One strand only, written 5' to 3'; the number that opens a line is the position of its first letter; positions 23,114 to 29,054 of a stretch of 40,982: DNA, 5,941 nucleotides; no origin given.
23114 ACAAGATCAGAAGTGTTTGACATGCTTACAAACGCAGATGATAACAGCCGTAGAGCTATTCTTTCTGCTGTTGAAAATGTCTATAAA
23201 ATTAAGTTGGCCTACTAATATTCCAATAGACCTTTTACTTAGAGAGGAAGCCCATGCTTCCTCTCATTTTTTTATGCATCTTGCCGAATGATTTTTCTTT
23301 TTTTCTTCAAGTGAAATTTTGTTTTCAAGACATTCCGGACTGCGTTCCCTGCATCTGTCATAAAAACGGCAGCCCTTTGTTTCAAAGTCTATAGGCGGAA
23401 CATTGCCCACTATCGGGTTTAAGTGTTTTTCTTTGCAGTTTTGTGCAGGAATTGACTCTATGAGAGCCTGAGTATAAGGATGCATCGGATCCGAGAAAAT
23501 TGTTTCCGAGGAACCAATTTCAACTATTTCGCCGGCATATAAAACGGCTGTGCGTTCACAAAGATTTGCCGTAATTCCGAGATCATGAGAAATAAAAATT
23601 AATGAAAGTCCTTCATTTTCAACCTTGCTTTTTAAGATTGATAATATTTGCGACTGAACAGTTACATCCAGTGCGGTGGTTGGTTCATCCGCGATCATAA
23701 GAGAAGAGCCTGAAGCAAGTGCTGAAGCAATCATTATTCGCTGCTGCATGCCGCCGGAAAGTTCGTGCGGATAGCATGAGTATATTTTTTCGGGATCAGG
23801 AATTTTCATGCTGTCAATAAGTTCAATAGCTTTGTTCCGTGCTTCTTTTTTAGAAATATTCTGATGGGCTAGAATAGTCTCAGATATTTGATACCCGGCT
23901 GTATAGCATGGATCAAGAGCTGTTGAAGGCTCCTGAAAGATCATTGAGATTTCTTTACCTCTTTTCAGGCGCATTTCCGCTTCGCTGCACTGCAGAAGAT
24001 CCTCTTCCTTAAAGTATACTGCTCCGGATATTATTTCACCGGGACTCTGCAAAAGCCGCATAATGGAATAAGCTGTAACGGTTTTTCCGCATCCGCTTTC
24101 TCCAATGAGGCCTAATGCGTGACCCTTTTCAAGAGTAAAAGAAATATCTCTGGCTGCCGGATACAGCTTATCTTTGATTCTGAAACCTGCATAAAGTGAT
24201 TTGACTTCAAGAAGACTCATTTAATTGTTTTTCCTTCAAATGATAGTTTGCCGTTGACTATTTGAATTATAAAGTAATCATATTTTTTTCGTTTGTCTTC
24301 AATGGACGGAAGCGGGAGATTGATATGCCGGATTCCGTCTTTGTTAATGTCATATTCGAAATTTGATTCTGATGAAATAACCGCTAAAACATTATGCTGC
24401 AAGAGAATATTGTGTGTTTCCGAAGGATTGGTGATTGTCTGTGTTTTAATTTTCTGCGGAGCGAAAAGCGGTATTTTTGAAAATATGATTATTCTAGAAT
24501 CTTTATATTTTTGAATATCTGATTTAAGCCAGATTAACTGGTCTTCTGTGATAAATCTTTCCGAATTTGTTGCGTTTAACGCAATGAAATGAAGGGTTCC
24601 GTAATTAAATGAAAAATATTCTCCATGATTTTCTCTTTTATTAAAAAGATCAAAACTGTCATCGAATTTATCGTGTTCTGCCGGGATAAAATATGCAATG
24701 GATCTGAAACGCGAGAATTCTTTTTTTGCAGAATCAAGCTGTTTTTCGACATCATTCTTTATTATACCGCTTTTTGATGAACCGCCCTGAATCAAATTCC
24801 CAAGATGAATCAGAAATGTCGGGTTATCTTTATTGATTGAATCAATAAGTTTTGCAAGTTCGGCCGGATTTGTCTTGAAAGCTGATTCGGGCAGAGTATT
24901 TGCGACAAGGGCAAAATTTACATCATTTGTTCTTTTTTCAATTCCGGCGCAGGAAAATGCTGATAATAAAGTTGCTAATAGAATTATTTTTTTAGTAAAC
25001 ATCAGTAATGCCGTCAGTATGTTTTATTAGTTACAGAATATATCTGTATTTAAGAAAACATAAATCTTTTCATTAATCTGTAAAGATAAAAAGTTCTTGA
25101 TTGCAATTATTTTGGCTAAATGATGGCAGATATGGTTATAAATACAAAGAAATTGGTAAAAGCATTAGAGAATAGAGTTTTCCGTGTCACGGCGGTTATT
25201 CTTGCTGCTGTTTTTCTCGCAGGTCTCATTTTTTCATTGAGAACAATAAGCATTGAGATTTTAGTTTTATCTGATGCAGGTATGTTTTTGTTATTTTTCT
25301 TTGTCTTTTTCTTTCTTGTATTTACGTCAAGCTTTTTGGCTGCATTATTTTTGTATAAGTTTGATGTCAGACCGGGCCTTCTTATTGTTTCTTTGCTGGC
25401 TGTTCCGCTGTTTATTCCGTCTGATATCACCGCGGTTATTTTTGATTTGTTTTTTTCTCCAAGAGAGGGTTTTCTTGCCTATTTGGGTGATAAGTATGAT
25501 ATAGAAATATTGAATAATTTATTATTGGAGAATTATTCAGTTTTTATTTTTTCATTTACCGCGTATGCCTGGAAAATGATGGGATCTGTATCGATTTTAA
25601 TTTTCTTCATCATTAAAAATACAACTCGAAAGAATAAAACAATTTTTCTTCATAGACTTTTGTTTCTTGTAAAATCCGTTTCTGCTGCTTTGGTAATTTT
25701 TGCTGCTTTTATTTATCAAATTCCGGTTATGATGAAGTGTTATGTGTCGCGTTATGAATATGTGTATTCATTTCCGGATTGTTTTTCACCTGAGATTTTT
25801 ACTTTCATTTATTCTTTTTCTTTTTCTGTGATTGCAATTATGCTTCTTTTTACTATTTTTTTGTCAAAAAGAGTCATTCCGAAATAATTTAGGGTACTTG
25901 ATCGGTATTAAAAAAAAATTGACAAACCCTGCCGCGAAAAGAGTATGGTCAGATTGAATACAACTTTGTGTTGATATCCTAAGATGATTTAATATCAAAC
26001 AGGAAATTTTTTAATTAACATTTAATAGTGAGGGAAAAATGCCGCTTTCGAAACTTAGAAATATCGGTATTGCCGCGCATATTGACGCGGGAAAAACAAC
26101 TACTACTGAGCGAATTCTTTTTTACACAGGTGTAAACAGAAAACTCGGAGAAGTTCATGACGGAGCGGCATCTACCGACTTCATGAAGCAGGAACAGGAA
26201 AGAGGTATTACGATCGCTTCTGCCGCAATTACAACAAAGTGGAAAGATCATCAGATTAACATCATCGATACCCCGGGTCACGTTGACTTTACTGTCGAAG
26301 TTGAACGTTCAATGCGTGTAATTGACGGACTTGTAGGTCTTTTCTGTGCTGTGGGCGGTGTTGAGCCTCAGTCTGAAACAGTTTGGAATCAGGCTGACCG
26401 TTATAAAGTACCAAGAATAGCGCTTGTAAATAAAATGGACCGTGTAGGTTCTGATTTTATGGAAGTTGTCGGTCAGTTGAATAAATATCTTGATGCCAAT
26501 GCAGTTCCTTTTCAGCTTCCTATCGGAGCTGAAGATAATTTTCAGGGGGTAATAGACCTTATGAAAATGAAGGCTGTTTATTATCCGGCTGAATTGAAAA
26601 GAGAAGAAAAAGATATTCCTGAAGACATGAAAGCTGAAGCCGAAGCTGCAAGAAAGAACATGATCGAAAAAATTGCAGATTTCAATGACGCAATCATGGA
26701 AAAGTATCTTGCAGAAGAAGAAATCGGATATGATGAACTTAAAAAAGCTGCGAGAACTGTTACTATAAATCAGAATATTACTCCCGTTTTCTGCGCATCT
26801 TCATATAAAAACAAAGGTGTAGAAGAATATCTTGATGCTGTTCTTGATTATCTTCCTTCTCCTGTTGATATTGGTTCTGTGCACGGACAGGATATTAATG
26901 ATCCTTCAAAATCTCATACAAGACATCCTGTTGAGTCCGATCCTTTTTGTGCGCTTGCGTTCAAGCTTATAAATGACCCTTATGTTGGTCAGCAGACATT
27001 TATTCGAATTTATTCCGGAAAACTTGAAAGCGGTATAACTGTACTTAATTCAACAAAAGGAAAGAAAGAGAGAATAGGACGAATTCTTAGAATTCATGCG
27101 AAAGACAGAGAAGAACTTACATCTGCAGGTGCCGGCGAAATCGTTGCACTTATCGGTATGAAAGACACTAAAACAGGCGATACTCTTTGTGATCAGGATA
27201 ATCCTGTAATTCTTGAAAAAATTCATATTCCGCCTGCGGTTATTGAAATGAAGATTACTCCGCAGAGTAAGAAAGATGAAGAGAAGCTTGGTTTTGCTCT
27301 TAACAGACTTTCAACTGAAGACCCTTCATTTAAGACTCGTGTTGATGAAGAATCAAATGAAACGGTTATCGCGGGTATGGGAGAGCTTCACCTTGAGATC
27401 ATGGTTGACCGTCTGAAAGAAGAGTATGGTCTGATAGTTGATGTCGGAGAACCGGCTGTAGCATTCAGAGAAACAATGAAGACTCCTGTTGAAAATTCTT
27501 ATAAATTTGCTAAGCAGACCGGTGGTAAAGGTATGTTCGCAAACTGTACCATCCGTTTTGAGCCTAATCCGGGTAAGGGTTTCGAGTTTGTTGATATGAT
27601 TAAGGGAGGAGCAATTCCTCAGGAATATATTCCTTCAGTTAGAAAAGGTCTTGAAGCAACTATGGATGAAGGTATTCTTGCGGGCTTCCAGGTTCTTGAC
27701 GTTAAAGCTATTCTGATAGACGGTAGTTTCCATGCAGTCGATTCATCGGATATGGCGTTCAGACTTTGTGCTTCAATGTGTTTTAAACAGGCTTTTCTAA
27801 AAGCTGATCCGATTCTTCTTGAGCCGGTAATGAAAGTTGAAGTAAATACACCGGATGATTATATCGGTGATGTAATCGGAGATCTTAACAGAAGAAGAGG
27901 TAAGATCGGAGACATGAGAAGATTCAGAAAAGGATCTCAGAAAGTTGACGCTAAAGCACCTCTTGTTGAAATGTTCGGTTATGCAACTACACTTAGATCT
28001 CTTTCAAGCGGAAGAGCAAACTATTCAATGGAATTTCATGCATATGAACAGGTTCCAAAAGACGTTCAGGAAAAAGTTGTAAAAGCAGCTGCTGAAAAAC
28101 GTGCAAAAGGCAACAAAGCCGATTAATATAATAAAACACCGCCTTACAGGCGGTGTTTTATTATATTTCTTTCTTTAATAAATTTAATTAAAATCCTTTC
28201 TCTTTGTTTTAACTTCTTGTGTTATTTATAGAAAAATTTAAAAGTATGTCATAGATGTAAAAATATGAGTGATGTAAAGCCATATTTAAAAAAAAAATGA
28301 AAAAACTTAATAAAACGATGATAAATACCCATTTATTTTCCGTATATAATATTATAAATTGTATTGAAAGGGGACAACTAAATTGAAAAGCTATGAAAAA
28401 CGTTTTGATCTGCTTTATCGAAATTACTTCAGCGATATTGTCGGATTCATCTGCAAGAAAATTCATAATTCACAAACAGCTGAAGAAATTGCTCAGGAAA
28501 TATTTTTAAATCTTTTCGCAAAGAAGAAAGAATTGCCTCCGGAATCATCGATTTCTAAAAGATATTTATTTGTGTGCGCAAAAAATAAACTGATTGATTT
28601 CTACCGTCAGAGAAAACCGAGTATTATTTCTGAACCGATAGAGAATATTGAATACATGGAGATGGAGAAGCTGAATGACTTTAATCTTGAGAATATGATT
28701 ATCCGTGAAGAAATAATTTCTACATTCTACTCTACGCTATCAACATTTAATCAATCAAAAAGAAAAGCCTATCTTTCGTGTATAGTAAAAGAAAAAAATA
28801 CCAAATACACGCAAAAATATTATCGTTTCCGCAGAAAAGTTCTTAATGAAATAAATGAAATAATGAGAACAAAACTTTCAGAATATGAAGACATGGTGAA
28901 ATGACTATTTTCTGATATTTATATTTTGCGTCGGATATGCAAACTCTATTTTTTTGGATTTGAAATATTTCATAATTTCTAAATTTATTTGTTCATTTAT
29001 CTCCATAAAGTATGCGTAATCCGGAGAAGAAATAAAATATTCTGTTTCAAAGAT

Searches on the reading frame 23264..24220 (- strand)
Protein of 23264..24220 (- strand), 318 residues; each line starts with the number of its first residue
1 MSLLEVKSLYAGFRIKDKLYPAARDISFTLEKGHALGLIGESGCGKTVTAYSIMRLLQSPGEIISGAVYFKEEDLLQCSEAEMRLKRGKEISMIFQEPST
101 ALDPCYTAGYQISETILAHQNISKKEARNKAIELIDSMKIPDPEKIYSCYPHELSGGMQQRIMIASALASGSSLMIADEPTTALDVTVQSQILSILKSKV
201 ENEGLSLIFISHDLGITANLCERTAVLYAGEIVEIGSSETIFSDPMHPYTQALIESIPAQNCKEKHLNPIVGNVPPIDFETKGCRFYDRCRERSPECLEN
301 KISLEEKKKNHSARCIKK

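Call 76: search_protein_families(library=pfam, proteins=[window:23264-24220:-], max_evalue=0.00001)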
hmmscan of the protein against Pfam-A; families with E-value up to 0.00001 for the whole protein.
window:23264-24220:- (318 aa): 2 families
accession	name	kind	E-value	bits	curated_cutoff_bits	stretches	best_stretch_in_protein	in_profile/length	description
PF00005.33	ABC_tran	-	3.2e-26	93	25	1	24-182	2-137/137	ABC transporter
PF08352.17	oligo_HPY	-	3.7e-19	69.3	27.1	1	233-297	1-65/65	Oligopeptide/dipeptide transporter, C-terminal region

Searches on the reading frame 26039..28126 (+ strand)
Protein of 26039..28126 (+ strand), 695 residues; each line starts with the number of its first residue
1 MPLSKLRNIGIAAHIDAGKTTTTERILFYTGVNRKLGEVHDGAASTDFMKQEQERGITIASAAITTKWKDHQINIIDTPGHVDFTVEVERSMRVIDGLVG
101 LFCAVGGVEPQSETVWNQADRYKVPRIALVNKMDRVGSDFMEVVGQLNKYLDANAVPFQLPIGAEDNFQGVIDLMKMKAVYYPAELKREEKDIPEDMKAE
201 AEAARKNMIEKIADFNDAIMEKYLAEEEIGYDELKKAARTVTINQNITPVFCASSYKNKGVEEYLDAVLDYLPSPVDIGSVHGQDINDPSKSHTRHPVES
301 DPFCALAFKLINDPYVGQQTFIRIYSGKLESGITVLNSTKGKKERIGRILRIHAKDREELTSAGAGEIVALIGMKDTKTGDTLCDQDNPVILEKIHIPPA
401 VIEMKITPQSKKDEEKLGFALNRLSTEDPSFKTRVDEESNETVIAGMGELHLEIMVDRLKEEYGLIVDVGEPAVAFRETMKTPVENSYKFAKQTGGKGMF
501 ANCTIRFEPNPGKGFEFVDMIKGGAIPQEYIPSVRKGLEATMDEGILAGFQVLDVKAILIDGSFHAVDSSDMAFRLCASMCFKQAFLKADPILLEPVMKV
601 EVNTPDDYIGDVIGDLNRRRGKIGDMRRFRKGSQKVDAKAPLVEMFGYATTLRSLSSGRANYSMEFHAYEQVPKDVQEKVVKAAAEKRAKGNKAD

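Call 40: search_protein_families(library=pfam, proteins=[window:26039-28126:+], max_evalue=0.000001)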
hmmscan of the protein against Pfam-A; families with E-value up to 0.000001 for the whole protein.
window:26039-28126:+ (695 aa): 6 families
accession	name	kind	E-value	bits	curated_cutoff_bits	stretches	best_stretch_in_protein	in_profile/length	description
PF00009.33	GTP_EFTU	-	1.4e-60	204.5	26.5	1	5-274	2-188/188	Elongation factor Tu GTP binding domain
PF03764.24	EFG_IV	-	1.9e-44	150.8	24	1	472-589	1-120/121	Elongation factor G, domain IV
PF00679.30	EFG_C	-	1.2e-30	105.9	27.9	1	593-679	2-88/89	Elongation factor G C-terminus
PF14492.12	EFG_III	-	3.5e-28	97.9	27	1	397-470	1-74/75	Elongation Factor G, domain III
PF22042.2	EF-G_D2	-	2.2e-16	60.1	27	1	302-385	1-83/84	Elongation factor G domain 2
PF03144.31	GTP_EFTU_D2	-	2.4e-15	57.2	30.3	1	317-384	1-73/73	Elongation factor Tu domain 2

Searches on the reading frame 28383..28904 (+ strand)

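Call 76: search_protein_families(library=pfam, proteins=[window:28383-28904:+], max_evalue=0.00001)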
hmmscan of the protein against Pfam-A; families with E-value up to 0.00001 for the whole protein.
window:28383-28904:+ (173 aa): 1 family
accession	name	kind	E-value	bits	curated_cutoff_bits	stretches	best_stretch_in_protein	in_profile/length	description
PF04542.20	Sigma70_r2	-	2.3e-08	34.2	24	1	11-78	1-69/71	Sigma-70 region 2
